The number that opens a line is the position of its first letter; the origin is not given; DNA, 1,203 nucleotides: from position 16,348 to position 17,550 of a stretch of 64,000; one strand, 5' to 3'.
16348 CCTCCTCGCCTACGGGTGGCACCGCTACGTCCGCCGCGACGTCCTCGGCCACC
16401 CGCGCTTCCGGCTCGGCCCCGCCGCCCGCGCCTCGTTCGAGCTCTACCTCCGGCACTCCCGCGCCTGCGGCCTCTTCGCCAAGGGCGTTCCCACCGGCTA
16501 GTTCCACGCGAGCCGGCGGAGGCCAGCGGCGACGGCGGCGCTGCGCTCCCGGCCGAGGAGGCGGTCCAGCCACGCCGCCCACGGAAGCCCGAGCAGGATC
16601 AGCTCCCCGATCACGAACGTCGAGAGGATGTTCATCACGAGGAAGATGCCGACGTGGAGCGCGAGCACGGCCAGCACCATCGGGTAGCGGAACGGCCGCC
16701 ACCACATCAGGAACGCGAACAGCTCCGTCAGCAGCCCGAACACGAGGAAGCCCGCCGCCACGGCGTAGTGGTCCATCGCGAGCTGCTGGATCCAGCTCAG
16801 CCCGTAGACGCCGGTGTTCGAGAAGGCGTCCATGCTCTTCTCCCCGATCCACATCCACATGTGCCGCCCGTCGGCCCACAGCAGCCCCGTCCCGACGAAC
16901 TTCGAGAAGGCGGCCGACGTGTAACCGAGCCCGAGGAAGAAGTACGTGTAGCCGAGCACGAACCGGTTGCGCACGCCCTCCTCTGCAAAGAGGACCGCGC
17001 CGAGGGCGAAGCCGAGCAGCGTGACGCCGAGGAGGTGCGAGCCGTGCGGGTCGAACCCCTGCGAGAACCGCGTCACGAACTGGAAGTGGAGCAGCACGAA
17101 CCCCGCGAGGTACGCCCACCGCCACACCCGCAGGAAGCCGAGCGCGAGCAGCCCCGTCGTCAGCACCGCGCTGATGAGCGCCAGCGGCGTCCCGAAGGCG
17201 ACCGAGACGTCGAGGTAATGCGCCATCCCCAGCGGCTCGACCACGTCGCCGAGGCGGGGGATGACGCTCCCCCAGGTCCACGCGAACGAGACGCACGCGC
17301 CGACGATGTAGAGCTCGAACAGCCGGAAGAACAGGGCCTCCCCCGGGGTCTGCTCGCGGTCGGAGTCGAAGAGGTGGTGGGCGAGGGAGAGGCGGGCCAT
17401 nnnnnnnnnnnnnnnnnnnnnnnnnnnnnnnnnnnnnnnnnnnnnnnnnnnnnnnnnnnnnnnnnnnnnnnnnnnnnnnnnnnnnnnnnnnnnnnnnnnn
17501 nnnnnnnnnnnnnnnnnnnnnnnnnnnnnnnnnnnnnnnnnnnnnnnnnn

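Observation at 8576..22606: Fourteen-kb locus combining seven transferases with membrane proteins and an MMPL exporter but no Wzx/Wzy/Wza-type machinery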

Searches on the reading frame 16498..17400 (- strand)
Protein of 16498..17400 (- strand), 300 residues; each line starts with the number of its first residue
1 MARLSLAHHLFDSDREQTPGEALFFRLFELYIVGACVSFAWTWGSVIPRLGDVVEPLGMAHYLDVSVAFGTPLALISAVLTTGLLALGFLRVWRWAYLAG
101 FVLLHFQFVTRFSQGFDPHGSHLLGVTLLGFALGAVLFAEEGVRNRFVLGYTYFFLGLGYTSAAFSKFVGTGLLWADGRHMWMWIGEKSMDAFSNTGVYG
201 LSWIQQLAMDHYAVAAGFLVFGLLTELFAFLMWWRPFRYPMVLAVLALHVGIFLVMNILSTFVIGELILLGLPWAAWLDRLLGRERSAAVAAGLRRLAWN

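Call 7: search_protein_families(library=pfam, proteins=[window:16498-17400:-], max_evalue=0.01)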
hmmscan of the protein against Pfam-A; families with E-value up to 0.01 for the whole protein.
window:16498-17400:- (300 aa): 0 families

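Call 9: search_protein_families(library=ncbifam, proteins=[window:16498-17400:-], max_evalue=0.1)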
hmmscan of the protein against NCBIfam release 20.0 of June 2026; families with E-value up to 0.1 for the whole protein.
window:16498-17400:- (300 aa): 0 families

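Call 10: search_protein_families(library=pfam, proteins=[window:16498-17400:-], max_evalue=10)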
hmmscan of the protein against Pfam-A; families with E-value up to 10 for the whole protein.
window:16498-17400:- (300 aa): 0 families

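Call 16: find_homologous_proteins(query=window:16498-17400:-, max_evalue=0.001)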
Query window:16498-17400:- (300 aa): 94 proteins with E <= 0.001 among 8000 candidates.
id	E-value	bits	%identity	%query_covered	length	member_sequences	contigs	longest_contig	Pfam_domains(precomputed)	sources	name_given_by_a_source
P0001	6.0e-194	662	100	100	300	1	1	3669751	-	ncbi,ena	-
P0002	9.9e-99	349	54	98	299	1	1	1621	-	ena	-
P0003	3.2e-96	341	57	95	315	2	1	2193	-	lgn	-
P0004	9.2e-96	339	58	93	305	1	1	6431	-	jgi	jgi:hypothetical protein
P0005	1.3e-95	339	55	94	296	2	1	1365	-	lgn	-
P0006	3.1e-95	338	54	94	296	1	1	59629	-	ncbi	-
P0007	1.7e-94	335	53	94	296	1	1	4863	-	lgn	-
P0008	3.0e-94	334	54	97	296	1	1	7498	-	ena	-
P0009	3.0e-94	334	53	94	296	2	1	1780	-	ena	-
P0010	3.1e-94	334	54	95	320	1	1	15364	-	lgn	-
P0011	3.1e-94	334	56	92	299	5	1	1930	-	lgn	-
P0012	2.1e-93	332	54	96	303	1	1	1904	-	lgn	-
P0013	2.7e-93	331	55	98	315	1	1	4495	-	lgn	-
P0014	3.7e-93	331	54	93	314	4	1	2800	-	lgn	-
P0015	3.9e-93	331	52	98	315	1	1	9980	-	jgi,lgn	-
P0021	1.9e-90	322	54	92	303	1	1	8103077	-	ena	-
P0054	2.9e-74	269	44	98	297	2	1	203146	-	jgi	jgi:hypothetical protein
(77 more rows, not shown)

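Call 17: find_encoding_contigs(protein=P0001, flank=10000, max_places=3)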
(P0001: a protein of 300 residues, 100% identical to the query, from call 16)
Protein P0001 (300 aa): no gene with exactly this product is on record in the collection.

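Call 18: find_encoding_contigs(protein=P0021, flank=10000, max_places=3)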
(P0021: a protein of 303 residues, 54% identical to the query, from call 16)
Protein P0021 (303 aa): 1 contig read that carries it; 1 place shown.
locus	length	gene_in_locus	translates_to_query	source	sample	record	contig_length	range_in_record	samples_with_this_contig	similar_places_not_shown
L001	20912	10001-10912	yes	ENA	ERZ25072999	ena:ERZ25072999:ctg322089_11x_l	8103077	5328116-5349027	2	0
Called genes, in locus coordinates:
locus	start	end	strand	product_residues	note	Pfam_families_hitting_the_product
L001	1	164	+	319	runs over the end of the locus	PF01261:AP_endonuc_2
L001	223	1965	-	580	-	PF00072:Response_reg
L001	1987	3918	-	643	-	PF00989:PAS, PF08448:PAS_4, PF13426:PAS_9, PF00512:HisKA, PF02518:HATPase_c, PF00072:Response_reg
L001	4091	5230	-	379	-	PF08495:FIST, PF10442:FIST_C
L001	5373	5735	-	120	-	PF13599:Pentapeptide_4 (weak), PF00805:Pentapeptide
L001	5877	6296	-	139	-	PF01575:MaoC_dehydratas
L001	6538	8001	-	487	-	PF14052:Caps_assemb_Wzi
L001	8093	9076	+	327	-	-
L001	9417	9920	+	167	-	-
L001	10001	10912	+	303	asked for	-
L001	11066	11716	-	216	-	PF00535:Glycos_transf_2 (weak)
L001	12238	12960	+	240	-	PF11249:DUF3047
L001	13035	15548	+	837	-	PF03176:MMPL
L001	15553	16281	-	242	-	PF13847:Methyltransf_31, PF08241:Methyltransf_11 (weak), PF08242:Methyltransf_12 (weak), PF13649:Methyltransf_25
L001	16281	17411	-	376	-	PF13439:Glyco_transf_4, PF13579:Glyco_trans_4_4, PF00534:Glycos_transf_1, PF13692:Glyco_trans_1_4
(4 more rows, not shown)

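Call 19: find_encoding_contigs(protein=P0054, flank=10000, max_places=3)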
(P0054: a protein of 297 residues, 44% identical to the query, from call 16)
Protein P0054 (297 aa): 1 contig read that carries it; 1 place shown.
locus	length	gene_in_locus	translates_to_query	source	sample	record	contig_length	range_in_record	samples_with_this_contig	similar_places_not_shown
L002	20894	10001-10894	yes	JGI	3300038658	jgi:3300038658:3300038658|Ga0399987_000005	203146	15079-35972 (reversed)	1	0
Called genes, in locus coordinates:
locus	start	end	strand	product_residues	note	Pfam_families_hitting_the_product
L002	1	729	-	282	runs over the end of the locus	PF00303:Thymidylat_synt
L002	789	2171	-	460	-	PF03448:MgtE_N, PF00571:CBS, PF01769:MgtE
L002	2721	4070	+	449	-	PF01488:Shikimate_DH (weak), PF02254:TrkA_N, PF03435:Sacchrp_dh_NADP (faint), PF03807:F420_oxidored (weak), PF13241:NAD_binding_7 (faint), PF02080:TrkA_C, PF02254:TrkA_N, PF02080:TrkA_C (weak), +1 more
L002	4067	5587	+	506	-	PF02386:TrkH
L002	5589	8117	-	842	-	PF03176:MMPL, PF02355:SecD_SecF_C (weak), PF02460:Patched (weak), PF12349:Sterol-sensing (weak)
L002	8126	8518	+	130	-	-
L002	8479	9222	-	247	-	PF11249:DUF3047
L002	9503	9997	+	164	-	-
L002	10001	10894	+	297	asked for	-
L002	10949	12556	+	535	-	PF14052:Caps_assemb_Wzi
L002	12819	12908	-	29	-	-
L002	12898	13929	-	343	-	-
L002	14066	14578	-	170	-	-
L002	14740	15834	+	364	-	PF13439:Glyco_transf_4, PF13579:Glyco_trans_4_4, PF20706:GT4-conflict, PF00534:Glycos_transf_1, PF13692:Glyco_trans_1_4, PF13524:Glyco_trans_1_2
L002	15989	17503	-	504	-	PF01943:Polysacc_synt, PF13440:Polysacc_synt_3, PF03023:MurJ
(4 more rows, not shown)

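Call 25: find_related_loci(query=A1, collection=genome_contigs, flank=10000)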
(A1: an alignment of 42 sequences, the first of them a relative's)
Query A1 (300 aa) in genome_contigs; peptide patterns used: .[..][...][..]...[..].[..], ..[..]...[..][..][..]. (x = any residue, [..] = any of these).
260 stretches matched a pattern; 239 encode a relative of the query (tblastn E <= 1e-3); the best 80 are kept; 79 distinct loci.
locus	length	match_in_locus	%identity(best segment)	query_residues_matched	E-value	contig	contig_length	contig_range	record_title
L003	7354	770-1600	56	8-284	7e-98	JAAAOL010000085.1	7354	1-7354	MAG: Bacteroidetes bacterium isolate GSL.Bin22 NODE_8136_length_7354_cov_0.329324, whole genome shotgun sequence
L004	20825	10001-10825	54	5-279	1e-94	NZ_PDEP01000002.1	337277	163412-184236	Longimonas halophila strain KCTC 42399 Longimonas_halophila_contig_00002, whole genome shotgun sequence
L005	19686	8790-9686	51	5-296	4e-94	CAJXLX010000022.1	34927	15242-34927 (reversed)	MAG TPA_asm: uncultured Rhodothermaceae bacterium isolate SRR4030052_bin.23_MetaBAT_v2.12.1_MAG genome assembly, contig:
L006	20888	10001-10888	50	5-300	1e-93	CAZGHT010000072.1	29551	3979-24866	MAG TPA_asm: uncultured Rhodothermaceae bacterium isolate SRP128890_co1_174 genome assembly, contig: NODE_2668_length_29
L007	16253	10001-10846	53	4-285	5e-93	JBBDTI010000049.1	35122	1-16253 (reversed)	MAG: Rhodothermales bacterium isolate LejiaC_62_68 Lejia_C_2809_length_35122_cov_45, whole genome shotgun sequence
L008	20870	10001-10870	49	5-294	1e-90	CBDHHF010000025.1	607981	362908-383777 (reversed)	MAG: Rhodothermales bacterium isolate 0fb6ef2c-814e-496a-9ced-0506dc7cabad genome assembly, contig: contig_25, whole gen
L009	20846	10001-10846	52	5-288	5e-90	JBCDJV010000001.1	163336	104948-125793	MAG: Bacteroidota bacterium isolate P01_H01_bin.43 k141_2498503_length_163336_cov_34.5447, whole genome shotgun sequence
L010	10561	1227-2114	48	2-295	2e-89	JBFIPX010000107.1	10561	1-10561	MAG: Rhodothermales bacterium isolate Mix_sand12.2021.10.Z.66 k141_2102058_length_10561_cov_13.3645, whole genome shotgu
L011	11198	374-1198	52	5-279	3e-89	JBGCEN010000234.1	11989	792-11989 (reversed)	MAG: Rhodothermales bacterium isolate SGMAG-46 contig234, whole genome shotgun sequence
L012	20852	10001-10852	51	1-284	1e-88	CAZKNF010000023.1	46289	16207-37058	MAG TPA_asm: uncultured Rhodothermales bacterium isolate SRP284430_co1_165 genome assembly, contig: NODE_284_length_4628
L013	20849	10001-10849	52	2-284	2e-87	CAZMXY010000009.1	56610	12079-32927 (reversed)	MAG TPA_asm: uncultured Rhodothermales bacterium isolate SRP284430_co1_41 genome assembly, contig: NODE_163_length_56610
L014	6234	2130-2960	57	4-280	6e-86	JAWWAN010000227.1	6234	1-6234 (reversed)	MAG: Rhodothermales bacterium isolate HN15.bin.4 k141_997956_length_6234_cov_8.1917, whole genome shotgun sequence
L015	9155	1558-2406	48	6-287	2e-83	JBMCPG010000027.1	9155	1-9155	MAG: Cyclonatronaceae bacterium isolate D1M07_33 NODE_6163_length_9155_cov_3.303077, whole genome shotgun sequence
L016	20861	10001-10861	46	3-289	7e-82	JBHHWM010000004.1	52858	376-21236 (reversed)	MAG: Rhodothermales bacterium isolate S.2_sp2_bin.19 NODE_42_length_52858_cov_13.145049, whole genome shotgun sequence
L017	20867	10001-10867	46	5-293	1e-81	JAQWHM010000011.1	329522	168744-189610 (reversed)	MAG: Rhodothermales bacterium isolate cluster1_bin.29 k141_1235800, whole genome shotgun sequence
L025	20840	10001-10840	45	5-282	4e-79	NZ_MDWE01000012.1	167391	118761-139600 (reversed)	Rhodohalobacter halophilus strain JZ3C29 contig12, whole genome shotgun sequence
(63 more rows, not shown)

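Call 40: search_protein_families(library=pfam, proteins=[L025:87-1823:-, L025:2977-4515:-, L025:4519-5259:-, L025:5308-7812:-, L025:8367-9365:+, L025:10889-12667:-, L025:12711-13931:-, L025:14255-15022:-, L025:15052-15909:-, L025:15928-16881:-], max_evalue=0.001)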
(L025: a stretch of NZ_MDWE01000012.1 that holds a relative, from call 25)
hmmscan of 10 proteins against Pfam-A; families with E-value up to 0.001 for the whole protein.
L025:87-1823:- (578 aa): 3 families
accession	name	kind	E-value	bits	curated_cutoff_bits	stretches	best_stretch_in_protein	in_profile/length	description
PF02878.22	PGM_PMM_I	-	5.6e-42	143.1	22.5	1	49-187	3-136/138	Phosphoglucomutase/phosphomannomutase, alpha/beta/alpha domain I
PF02879.22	PGM_PMM_II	-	4.4e-29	101.5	29.3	1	210-316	2-100/103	Phosphoglucomutase/phosphomannomutase, alpha/beta/alpha domain II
PF02880.22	PGM_PMM_III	-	2e-23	83.2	20.7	1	325-450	1-115/115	Phosphoglucomutase/phosphomannomutase, alpha/beta/alpha domain III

L025:2977-4515:- (512 aa): 8 families
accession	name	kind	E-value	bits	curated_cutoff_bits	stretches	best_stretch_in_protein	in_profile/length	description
PF13365.12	Trypsin_2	-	1.6e-36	126.6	27.6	1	115-254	1-144/144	Trypsin-like peptidase domain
PF00089.32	Trypsin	-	6.7e-22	78.8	20.6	1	115-275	27-214/220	Trypsin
PF00595.29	PDZ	-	1.3e-21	77.2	23.2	2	289-371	7-80/81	PDZ domain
PF13180.12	PDZ_2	-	5.9e-21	75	27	1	293-382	1-78/80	PDZ domain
PF17820.7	PDZ_6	-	7.6e-16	58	27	1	320-373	2-54/54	PDZ domain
PF10459.15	Peptidase_S46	-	3.9e-05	22.9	22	0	112-139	46-73/698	Peptidase S46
PF04495.20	GRASP55_65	-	0.00077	20.2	27.7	0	292-384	25-111/138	GRASP55/65 PDZ-like domain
PF14685.13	PDZ_Tricorn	-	0.0008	19.8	25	0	461-498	38-77/88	Tricorn protease PDZ domain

L025:4519-5259:- (246 aa): 2 families
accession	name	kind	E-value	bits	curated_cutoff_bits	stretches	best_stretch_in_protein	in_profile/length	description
PF11967.14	RecO_N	-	2.2e-24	85.7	27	1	1-76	1-76/80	Recombination protein O N terminal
PF02565.21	RecO_C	-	3.4e-14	53.3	22.1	1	84-235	1-155/157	Recombination protein O C terminal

L025:5308-7812:- (834 aa): 4 families
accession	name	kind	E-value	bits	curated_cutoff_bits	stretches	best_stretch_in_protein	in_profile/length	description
PF03176.21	MMPL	-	1.1e-44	153.2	20.5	2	304-447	169-313/333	MMPL family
PF12349.14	Sterol-sensing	-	5.8e-10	39.7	22.3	1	707-823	10-132/153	Sterol-sensing domain of SREBP cleavage-activation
PF02460.24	Patched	-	7.1e-08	32.8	23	1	698-824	23-154/156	Patched SSD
PF02355.23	SecD_SecF_C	-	4.3e-07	30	20.5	1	660-825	12-184/189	Protein export membrane protein SecD/SecF, C-terminal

L025:8367-9365:+ (332 aa): 1 family
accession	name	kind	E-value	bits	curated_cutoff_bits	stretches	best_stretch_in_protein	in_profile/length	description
PF00248.27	Aldo_ket_red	-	2.3e-68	230.8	24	1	16-320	2-290/291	Aldo/keto reductase family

L025:10889-12667:- (592 aa): 3 families
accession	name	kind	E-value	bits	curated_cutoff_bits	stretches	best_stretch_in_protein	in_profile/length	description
PF03600.22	CitMHS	-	1.8e-81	274.3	31.9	1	17-539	2-336/336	Citrate transporter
PF00939.25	Na_sulph_symp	-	7.7e-21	75.1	27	2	423-590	295-466/472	Sodium:sulfate symporter transmembrane region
PF02080.26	TrkA_C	-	4.5e-13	49.4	27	1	221-288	2-68/71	TrkA-C domain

L025:12711-13931:- (406 aa): 1 family
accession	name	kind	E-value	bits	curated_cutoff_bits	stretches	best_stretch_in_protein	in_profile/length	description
PF07690.21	MFS_1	-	1.1e-32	113.8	33.4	2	19-234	2-214/347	Major Facilitator Superfamily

L025:14255-15022:- (255 aa): 1 family
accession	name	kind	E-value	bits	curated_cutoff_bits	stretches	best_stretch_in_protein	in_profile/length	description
PF01026.27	TatD_DNase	-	1.3e-74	251.3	27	1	4-253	1-253/253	TatD related DNase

L025:15052-15909:- (285 aa): 1 family
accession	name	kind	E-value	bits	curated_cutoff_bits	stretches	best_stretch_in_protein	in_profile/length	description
PF01869.26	BcrAD_BadFG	-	1.5e-05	25.1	31.5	1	57-256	63-245/271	BadF/BadG/BcrA/BcrD ATPase family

L025:15928-16881:- (317 aa): 1 family
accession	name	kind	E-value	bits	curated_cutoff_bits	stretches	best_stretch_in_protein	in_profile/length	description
PF02219.23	MTHFR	-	4.8e-66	223.4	24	1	6-312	5-284/287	Methylenetetrahydrofolate reductase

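Call 41: predict_structure(alignment_id=A1)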
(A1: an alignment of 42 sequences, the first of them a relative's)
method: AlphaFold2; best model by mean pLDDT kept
length: 300 residues; sequences in the alignment: 42
mean_pLDDT: 93.5   pTM: 0.90
mean pLDDT of the five models: 93.5, 92.2, 92.1, 91.5, 91.0
residues with pLDDT >= 90: 249; 70-90: 46; 50-70: 4; < 50: 1
segments of 3 or more residues with pLDDT < 50: none
pLDDT, mean of each block of 10 residues (from residue 1): 84 92 97 97 95 82 92 98 98 97 95 81 95 97 96 97 96 95 94 91 97 98 98 96 97 93 96 96 88 75
secondary structure, 60 per line:
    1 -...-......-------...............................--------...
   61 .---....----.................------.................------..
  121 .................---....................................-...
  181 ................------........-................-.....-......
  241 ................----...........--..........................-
elements in order: H6-11 H19-49 H58-61 H65-68 H73-89 H96-112 H119-137 H141-176 H178-196 H203-210 H212-227 H229-233 H235-256 H261-271 H274-299

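Call 43: fold_search(model_id=the predicted structure, library=pdb)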
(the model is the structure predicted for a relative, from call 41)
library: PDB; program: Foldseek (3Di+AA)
matches with E <= 10: 192; with E <= 0.001: 0
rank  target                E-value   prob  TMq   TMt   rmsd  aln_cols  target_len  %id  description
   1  9wfc_A                7.4e-02  1.00  0.47  0.25   8.0       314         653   15  Cryo-EM structure of GGCX-MGP complex (released 2026-04-01)
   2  7zo8_A                3.4e-01  0.18  0.17  0.11  25.1       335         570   14  cryo-EM structure of CGT ABC transporter in nanodisc apo state (released 2022-12-07)
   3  9g36_A                3.7e-01  0.14  0.16  0.10  25.5       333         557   15  Cryo-EM structure of IrtAB 3xHtoA mutant in inward-facing state in presence of mycobactin under turnover conditions in (released 2024-12-18)
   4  9fxc_A                4.4e-01  0.14  0.16  0.11  25.5       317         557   14  Cryo-EM structure of IrtAB in inward-facing state in nanodisc (released 2024-12-18)
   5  7n59_A                5.2e-01  0.12  0.15  0.11  25.0       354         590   12  Structure of AtAtm3 in the inward-facing conformation with GSSG bound (released 2022-04-13)
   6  8vp9_B                6.7e-01  0.08  0.14  0.08  25.1       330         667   11  Cryo-EM structure of the cysteine-free ABC transporter PCAT1 bound with ADP and Substrate (released 2024-10-30)
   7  8ipq_A                7.3e-01  0.12  0.16  0.12  26.0       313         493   12  Cryo-EM structure of heme transporter CydDC from Mycobacterium smegmatis in the inward facing apo state (released 2023-06-14)
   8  9baa_B                8.3e-01  0.07  0.13  0.09  24.6       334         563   12  Cryo-EM structure of the ABC transporter PCAT1 bound with Mg_class_1 (released 2024-10-30)
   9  7rit_A                8.7e-01  0.10  0.16  0.11  24.0       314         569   16  Drug-free A. baumannii MsbA (released 2021-10-06)
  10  7met_A                9.4e-01  0.09  0.16  0.11  25.2       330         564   12  A. baumannii MsbA in complex with TBT1 decoupler (released 2021-10-06)
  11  9azl_A                9.8e-01  0.07  0.12  0.07  24.2       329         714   11  Cryo-EM structure of the ABC transporter PCAT1 bound with MgADP class1 (released 2024-10-30)
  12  5l22_B                1.0e+00  0.12  0.19  0.13  26.2       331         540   13  PrtD T1SS ABC transporter (released 2017-03-08)
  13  6rai_A                1.1e+00  0.09  0.16  0.10  27.0       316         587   14  Heterodimeric ABC exporter TmrAB in ATP-bound outward-facing occluded conformation (released 2019-07-31)
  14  8vp6_B                1.2e+00  0.07  0.14  0.08  24.1       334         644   12  Cryo-EM structure of the ABC transporter PCAT1 bound with Mg_class_2 (released 2024-10-30)
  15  8vp5_B                1.2e+00  0.07  0.14  0.08  24.5       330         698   10  Cryo-EM structure of the ABC transporter PCAT1 bound with ADP and Substrate (released 2024-10-30)
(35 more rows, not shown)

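Call 44: search_solved_structures(query=A1, max_evalue=10, show_alignments=3)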
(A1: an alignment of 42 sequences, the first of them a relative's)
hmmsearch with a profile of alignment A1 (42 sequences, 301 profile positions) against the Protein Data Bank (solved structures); distinct sequences matched with E-value up to 10: 0.

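Call 54: search_protein_families(library=pfam, alignment_id=A4, max_evalue=0.1)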
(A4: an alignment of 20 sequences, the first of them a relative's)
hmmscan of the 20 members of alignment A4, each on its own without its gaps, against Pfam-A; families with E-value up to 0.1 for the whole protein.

A. member 1, L002:12898-13929:- (343 aa): 0 families

B. families by the number of members that match (of 20 scanned): 3 families
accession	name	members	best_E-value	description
PF05090.19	HTTM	7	1.8e-12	HTTM domain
PF01988.24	VIT1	1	0.051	VIT family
PF23763.2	Beta-barrel_GLAA-B_I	1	0.056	GLAA-B beta-barrel domain I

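Call 76: list_cluster_members(proteins=[P0001, P0095, P0215])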
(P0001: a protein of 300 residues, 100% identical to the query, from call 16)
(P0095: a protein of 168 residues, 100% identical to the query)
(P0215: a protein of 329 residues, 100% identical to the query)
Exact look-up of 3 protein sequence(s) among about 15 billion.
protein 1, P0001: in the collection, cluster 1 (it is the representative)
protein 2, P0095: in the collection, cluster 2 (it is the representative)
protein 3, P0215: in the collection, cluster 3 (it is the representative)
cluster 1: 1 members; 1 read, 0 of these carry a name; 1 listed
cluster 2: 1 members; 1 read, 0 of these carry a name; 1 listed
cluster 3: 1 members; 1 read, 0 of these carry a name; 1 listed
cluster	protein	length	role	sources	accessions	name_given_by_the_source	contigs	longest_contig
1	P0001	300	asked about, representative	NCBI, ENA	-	-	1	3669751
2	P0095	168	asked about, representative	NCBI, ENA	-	-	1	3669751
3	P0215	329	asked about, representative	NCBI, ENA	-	-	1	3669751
